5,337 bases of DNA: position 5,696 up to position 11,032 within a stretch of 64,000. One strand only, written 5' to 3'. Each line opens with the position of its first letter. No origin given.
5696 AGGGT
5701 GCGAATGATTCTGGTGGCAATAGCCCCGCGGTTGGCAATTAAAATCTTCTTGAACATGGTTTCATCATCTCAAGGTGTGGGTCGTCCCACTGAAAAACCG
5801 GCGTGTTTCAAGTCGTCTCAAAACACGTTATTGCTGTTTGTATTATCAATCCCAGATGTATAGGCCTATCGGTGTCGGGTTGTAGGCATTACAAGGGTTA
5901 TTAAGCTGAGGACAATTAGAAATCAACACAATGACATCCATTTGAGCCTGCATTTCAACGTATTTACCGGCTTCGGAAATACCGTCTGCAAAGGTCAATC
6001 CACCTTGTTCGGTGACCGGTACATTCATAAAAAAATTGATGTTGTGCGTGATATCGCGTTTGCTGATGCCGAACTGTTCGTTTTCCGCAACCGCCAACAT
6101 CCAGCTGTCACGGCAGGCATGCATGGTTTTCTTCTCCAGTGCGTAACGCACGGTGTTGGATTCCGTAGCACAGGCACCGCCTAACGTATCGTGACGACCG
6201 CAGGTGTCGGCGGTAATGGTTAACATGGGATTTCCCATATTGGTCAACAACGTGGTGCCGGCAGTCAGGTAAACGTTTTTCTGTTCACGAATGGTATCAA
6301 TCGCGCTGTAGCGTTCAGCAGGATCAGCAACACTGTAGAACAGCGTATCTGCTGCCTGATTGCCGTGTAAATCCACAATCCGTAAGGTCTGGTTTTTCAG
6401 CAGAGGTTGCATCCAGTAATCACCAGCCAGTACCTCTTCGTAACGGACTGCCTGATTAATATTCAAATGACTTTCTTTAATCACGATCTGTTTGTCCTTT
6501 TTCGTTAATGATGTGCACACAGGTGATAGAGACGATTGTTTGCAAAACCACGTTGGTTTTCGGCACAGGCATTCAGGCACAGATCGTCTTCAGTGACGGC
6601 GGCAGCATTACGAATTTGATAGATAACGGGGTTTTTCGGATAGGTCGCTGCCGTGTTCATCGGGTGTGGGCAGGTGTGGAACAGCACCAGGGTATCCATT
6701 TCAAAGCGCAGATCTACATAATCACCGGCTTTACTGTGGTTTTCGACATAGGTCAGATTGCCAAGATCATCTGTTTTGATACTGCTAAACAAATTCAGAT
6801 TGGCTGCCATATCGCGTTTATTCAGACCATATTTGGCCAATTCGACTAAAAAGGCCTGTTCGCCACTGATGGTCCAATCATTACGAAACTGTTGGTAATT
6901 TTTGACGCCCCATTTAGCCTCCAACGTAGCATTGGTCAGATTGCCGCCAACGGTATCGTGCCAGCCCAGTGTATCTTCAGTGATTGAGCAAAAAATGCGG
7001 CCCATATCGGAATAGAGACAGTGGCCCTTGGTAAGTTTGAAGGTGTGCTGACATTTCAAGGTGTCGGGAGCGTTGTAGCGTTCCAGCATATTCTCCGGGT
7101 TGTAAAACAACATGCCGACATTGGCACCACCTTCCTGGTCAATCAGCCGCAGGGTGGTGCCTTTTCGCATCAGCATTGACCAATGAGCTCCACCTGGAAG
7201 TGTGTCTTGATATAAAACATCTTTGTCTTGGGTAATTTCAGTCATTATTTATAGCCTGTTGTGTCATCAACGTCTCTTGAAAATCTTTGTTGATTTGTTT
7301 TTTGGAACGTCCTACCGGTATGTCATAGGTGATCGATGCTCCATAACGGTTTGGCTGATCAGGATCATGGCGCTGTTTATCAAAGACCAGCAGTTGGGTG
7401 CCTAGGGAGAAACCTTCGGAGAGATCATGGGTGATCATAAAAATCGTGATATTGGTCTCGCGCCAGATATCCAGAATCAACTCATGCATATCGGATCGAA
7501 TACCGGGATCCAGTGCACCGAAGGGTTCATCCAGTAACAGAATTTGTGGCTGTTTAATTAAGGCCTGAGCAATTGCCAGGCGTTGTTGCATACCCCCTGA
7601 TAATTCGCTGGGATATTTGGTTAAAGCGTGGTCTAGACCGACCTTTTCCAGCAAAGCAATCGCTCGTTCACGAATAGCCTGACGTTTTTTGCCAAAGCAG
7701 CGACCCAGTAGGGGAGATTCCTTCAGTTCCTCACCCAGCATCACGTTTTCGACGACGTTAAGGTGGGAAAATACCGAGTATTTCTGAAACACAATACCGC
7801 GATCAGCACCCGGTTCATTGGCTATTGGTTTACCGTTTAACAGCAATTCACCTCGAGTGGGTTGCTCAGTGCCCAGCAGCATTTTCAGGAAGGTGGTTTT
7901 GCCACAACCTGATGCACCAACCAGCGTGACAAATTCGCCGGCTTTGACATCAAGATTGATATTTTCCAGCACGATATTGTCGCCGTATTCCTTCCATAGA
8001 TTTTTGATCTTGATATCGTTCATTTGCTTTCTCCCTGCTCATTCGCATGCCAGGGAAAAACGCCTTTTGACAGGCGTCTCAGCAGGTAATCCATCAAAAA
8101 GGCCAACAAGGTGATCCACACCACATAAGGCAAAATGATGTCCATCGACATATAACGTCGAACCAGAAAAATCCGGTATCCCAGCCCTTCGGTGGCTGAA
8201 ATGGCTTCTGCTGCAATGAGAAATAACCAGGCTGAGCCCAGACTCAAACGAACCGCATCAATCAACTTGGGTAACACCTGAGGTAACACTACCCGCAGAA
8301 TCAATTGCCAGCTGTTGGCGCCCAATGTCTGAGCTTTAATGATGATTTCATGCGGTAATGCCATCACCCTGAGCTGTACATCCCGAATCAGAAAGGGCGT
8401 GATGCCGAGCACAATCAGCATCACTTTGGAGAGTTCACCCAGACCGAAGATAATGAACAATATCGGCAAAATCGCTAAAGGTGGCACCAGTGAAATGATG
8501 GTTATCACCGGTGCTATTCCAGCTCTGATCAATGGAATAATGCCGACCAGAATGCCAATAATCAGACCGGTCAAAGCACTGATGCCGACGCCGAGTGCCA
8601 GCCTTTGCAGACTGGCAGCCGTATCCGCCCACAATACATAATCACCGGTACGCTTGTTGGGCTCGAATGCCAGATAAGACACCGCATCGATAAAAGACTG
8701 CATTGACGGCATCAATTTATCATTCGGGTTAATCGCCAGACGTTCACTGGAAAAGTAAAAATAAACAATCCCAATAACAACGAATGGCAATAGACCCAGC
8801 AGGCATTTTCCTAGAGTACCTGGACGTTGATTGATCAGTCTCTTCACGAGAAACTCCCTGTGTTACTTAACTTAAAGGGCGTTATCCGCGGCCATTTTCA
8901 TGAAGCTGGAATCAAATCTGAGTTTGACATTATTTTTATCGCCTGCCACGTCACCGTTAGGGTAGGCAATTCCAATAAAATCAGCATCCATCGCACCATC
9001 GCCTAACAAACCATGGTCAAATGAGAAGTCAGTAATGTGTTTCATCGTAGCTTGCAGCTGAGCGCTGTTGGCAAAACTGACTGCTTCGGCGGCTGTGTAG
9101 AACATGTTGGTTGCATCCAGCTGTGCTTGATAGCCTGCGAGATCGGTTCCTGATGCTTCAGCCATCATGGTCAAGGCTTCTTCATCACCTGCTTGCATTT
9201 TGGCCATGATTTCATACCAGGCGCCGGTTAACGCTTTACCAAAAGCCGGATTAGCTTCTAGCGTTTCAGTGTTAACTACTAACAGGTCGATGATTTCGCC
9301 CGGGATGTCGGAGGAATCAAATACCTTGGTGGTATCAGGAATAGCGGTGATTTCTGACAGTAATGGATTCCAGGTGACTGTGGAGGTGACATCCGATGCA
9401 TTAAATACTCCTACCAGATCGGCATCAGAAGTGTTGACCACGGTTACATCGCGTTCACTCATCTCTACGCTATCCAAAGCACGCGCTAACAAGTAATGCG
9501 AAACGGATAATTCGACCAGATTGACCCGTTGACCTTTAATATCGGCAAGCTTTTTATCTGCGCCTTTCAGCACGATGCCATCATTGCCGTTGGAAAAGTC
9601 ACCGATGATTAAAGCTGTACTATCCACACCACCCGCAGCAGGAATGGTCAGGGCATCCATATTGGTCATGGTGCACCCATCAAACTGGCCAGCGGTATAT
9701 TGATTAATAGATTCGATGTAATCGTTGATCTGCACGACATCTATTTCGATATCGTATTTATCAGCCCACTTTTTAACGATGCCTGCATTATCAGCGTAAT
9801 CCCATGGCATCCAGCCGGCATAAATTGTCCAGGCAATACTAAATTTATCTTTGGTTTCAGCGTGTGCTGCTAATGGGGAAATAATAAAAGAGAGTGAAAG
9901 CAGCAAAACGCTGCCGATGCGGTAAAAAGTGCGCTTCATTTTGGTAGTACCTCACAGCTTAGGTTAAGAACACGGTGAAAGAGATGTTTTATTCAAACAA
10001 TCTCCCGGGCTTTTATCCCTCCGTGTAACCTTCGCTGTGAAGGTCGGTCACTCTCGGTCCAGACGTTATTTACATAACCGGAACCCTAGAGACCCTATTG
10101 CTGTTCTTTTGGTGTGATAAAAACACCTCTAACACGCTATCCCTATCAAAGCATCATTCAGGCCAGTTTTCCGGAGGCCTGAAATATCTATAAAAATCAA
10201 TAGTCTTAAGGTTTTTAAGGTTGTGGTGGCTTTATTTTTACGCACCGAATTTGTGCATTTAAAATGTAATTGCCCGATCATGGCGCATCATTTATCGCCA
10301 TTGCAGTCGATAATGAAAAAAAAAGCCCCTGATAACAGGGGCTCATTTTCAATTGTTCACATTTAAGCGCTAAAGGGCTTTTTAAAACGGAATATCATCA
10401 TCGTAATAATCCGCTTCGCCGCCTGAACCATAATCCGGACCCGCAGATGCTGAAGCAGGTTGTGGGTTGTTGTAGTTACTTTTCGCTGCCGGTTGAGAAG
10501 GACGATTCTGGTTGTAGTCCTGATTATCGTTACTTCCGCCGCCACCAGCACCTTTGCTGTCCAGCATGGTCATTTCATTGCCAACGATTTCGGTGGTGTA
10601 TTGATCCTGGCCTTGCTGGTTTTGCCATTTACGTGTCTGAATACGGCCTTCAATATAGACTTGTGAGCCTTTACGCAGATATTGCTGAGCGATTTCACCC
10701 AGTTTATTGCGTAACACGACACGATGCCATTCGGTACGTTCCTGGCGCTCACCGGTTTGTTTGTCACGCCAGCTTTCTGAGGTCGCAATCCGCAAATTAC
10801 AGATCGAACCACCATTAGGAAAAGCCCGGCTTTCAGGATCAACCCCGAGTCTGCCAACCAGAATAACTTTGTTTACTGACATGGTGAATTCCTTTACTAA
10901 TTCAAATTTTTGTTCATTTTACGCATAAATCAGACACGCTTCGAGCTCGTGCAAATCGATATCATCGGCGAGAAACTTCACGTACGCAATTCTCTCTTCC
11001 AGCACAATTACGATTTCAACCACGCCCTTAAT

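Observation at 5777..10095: One guanidine operon carries two different guanidine riboswitch classes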

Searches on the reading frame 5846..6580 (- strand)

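Call 6: search_protein_families(library=ncbifam, proteins=[window:5846-6580:-])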
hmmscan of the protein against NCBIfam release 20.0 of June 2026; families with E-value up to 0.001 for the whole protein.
window:5846-6580:- (244 aa): 3 families
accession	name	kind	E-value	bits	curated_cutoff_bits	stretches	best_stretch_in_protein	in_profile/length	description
TIGR03424.1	urea_degr_1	equivalog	1.7e-96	321.5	284.7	1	44-243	2-198/198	urea amidolyase associated protein UAAP2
TIGR03425.1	urea_degr_2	hypoth_equivalog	4.9e-51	173.2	205.95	1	48-243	5-203/233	urea amidolyase associated protein UAAP1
NF053776.1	TmaoDeMthMsil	equivalog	2.8e-19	69.1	1100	1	62-243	181-362/763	trimethylamine N-oxide demethylase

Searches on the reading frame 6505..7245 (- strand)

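Call 6: search_protein_families(library=ncbifam, proteins=[window:6505-7245:-])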
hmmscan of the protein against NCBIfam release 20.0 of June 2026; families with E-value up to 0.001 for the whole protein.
window:6505-7245:- (246 aa): 3 families
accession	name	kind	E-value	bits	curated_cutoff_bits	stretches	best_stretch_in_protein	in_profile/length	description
TIGR03425.1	urea_degr_2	hypoth_equivalog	1.1e-97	325.8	205.95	1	10-241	1-232/233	urea amidolyase associated protein UAAP1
TIGR03424.1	urea_degr_1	equivalog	1.7e-40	138.8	284.7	1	10-207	2-193/198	urea amidolyase associated protein UAAP2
NF053776.1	TmaoDeMthMsil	equivalog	1.7e-06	26.8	1100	1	84-202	243-352/763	trimethylamine N-oxide demethylase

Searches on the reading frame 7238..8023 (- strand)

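Call 6: search_protein_families(library=ncbifam, proteins=[window:7238-8023:-])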
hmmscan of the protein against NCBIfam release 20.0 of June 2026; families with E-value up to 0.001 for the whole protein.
window:7238-8023:- (261 aa): 186 families (the best 25 are shown)
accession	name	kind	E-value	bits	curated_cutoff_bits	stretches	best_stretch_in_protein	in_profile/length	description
TIGR03265.1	PhnT2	equivalog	1.9e-57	195.1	457.7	1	3-216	4-210/353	putative 2-aminoethylphosphonate ABC transporter ATP-binding protein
NF043075.1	MMSYN1_0197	equivalog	2.5e-57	194.4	550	1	4-216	3-208/341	spermidine/putrescine ABC transporter ATP-binding protein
NF006987.0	PRK09452.1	equivalog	1.2e-54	185.4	482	1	4-219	18-226/378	spermidine/putrescine ABC transporter ATP-binding protein PotA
TIGR01184.1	ntrCD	subfamily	6e-54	183.1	291.8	1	19-247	1-216/230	nitrate ABC transporter ATP-binding protein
TIGR00968.1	3a0106s01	subfamily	1.8e-53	181.5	342.75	1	4-217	1-207/237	sulfate ABC transporter ATP-binding protein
NF008421.0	PRK11248.1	equivalog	2.1e-53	181.5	357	1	5-214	3-202/255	taurine ABC transporter ATP-binding subunit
NF008420.0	PRK11247.1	equivalog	2.3e-49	167.9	395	1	4-217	13-210/257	aliphatic sulfonates ABC transporter ATP-binding protein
NF008105.0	PRK10851.1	equivalog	3.3e-49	167.5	502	1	4-216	3-212/362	sulfate/thiosulfate ABC transporter ATP-binding protein CysA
NF008513.0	PRK11432.1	equivalog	3.6e-49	167.6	496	1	4-217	7-213/351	ferric ABC transporter ATP-binding protein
NF040729.1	ABC_ATP_SaoA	equivalog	2.6e-48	164.6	360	1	6-218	4-210/248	ABC transporter ATP-binding protein SaoA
TIGR01186.1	proV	subfamily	7.4e-48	163.5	326.6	1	13-214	3-203/363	betaine/proline/choline family ABC transporter ATP-binding protein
NF008233.0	PRK11000.1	equivalog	1.2e-47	162.5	568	1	1-217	1-210/369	maltose/maltodextrin ABC transporter ATP-binding protein MalK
NF040933.2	ABC_arch_GlcV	equivalog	5.4e-47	160.4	450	1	4-215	3-216/357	glucose ABC transporter ATP-binding protein GlcV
NF007027.0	PRK09493.1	equivalog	1.7e-46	158.5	379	1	4-220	2-215/240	glutamine ABC transporter ATP-binding protein GlnQ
NF008653.0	PRK11650.1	subfamily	2e-46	158.7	432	1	1-216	1-210/357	sn-glycerol-3-phosphate ABC transporter ATP-binding protein UgpC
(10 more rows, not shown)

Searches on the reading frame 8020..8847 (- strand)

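Call 6: search_protein_families(library=ncbifam, proteins=[window:8020-8847:-])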
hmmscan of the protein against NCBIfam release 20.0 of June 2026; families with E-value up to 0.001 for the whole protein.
window:8020-8847:- (275 aa): 18 families
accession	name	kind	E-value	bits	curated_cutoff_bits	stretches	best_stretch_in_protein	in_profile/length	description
NF007545.0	PRK10160.1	equivalog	1.3e-37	129.7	342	1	64-271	68-275/275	taurine ABC transporter permease TauC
NF040733.1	ABC_perm_U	equivalog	1.5e-26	93.4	295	1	42-268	31-250/251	ABC transporter permease subunit SaoP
TIGR01183.1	ntrB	equivalog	5.9e-23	81.6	209.05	1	70-256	13-199/202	nitrate ABC transporter permease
NF008470.0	PRK11365.1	equivalog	2.1e-22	79.8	347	1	23-267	17-253/263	aliphatic sulfonate ABC transporter permease SsuC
TIGR03416.1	ABC_choXWV_perm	equivalog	1.3e-10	41.3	363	1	72-254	84-265/267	choline ABC transporter permease subunit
NF008208.0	PRK10971.1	equivalog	4.7e-08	32.8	415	1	147-204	149-206/277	sulfate/thiosulfate ABC transporter permease CysT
TIGR00969.1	3a0106s02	subfamily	9.6e-08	31.8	240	1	145-203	150-208/272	sulfate ABC transporter permease subunit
TIGR02139.1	permease_CysT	equivalog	2e-07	30.9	246.1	1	142-203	137-197/265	sulfate ABC transporter permease subunit CysT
NF008196.0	PRK10952.1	equivalog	4.9e-07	28.9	439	1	89-260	159-329/356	glycine betaine/L-proline ABC transporter permease ProW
NF043080.1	MMSYN1_0166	equivalog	1e-06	27.9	370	1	59-206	83-233/307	oligopeptide ABC transporter permease OppC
NF011624.0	PRK15050.1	equivalog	1.2e-06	27.8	247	1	149-203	172-226/297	2-aminoethylphosphonate ABC transporter permease subunit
NF011691.0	PRK15111.1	equivalog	3.8e-06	26.7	379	1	84-208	102-229/296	putrescine export ABC transporter permease SapC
NF007376.0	PRK09881.1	equivalog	1e-05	24.7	434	1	86-211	103-230/298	D,D-dipeptide ABC transporter permease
TIGR01097.1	PhnE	equivalog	1.7e-05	24.4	216.7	1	23-203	11-192/252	phosphonate ABC transporter, permease protein PhnE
NF008049.0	PRK10782.1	subfamily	3.9e-05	23.4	212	1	126-252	75-207/217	methionine ABC transporter permease MetI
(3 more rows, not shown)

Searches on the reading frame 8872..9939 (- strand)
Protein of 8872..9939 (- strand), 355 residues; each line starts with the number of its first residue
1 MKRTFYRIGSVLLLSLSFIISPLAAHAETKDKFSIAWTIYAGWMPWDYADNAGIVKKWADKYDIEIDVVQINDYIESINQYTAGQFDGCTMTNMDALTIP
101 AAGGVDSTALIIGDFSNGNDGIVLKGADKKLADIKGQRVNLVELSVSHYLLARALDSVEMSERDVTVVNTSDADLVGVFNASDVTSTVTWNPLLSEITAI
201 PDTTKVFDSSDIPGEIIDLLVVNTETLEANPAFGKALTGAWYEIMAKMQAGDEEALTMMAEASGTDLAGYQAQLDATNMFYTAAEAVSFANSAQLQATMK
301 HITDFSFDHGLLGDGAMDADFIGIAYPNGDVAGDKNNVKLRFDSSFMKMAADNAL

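Call 6: search_protein_families(library=ncbifam, proteins=[window:8872-9939:-])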
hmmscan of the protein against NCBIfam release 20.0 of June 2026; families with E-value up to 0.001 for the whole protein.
window:8872-9939:- (355 aa): 5 families
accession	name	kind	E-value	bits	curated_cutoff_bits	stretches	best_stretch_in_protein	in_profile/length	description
TIGR03427.1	ABC_peri_uca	equivalog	6.8e-168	557.9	333.9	1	30-355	1-328/328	putative urea ABC transporter substrate-binding protein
TIGR01728.1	SsuA_fam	subfamily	1.2e-24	87.1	163.5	1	58-314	23-276/290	aliphatic sulfonate ABC transporter substrate-binding protein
TIGR01729.1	taurine_ABC_bnd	equivalog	4.9e-14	52.4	304.25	1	97-288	59-258/300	taurine ABC transporter substrate-binding protein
NF008588.0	PRK11553.1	subfamily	5.6e-09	35.4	299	1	129-277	122-269/319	aliphatic sulfonate ABC transporter substrate-binding protein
NF008553.0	PRK11480.1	equivalog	1e-05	24.9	490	1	119-238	105-225/320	taurine ABC transporter substrate-binding protein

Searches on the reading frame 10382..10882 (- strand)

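Call 6: search_protein_families(library=ncbifam, proteins=[window:10382-10882:-])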
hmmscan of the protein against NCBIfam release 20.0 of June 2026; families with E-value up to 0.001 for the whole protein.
window:10382-10882:- (166 aa): 17 families
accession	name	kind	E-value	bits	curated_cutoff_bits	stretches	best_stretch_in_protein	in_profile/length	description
NF006533.0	PRK09010.1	subfamily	4.2e-57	192.9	260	1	2-166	5-177/177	single-stranded DNA-binding protein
TIGR00621.2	ssb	subfamily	2.9e-53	180.6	53.95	1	2-166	3-165/165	single-stranded DNA-binding protein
NF004972.0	PRK06341.1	equivalog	4.1e-53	179.7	254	1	2-166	4-166/166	single-stranded DNA-binding protein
NF005406.0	PRK06958.1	subfamily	7.6e-53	179.7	252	1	2-149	3-154/182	single-stranded DNA-binding protein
NF004357.0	PRK05733.1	subfamily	9.6e-51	172.2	241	1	2-166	4-172/172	single-stranded DNA-binding protein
NF010292.0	PRK13732.1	subfamily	2.5e-46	157.7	265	1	3-166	6-175/175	single-stranded DNA-binding protein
NF006445.0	PRK08763.1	subfamily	4.5e-44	150.5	246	1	3-166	5-164/164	single-stranded DNA-binding protein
NF005170.0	PRK06642.1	equivalog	3.4e-36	124.3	270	1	2-129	4-132/152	single-stranded DNA-binding protein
NF006297.0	PRK08486.1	equivalog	3.4e-27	95.8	212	1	4-144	3-141/182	single-stranded DNA-binding protein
NF005580.0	PRK07275.1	subfamily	2.8e-24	86.1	254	1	3-166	2-162/162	single-stranded DNA-binding protein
NF005241.0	PRK06751.1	equivalog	4.3e-21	75.8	313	1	3-166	2-157/173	single-stranded DNA-binding protein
NF005674.0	PRK07459.1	equivalog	6e-18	64.9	161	1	1-121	1-115/121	single-stranded DNA-binding protein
NF005579.0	PRK07274.1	equivalog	2.5e-16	59.6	169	1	3-111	2-106/131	single-stranded DNA-binding protein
NF005242.0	PRK06752.1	equivalog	3.6e-15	56.1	189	1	3-111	2-107/112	single-stranded DNA-binding protein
NF004948.0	PRK06293.1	equivalog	1.2e-13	51.3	156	1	6-166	4-161/161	single-stranded DNA-binding protein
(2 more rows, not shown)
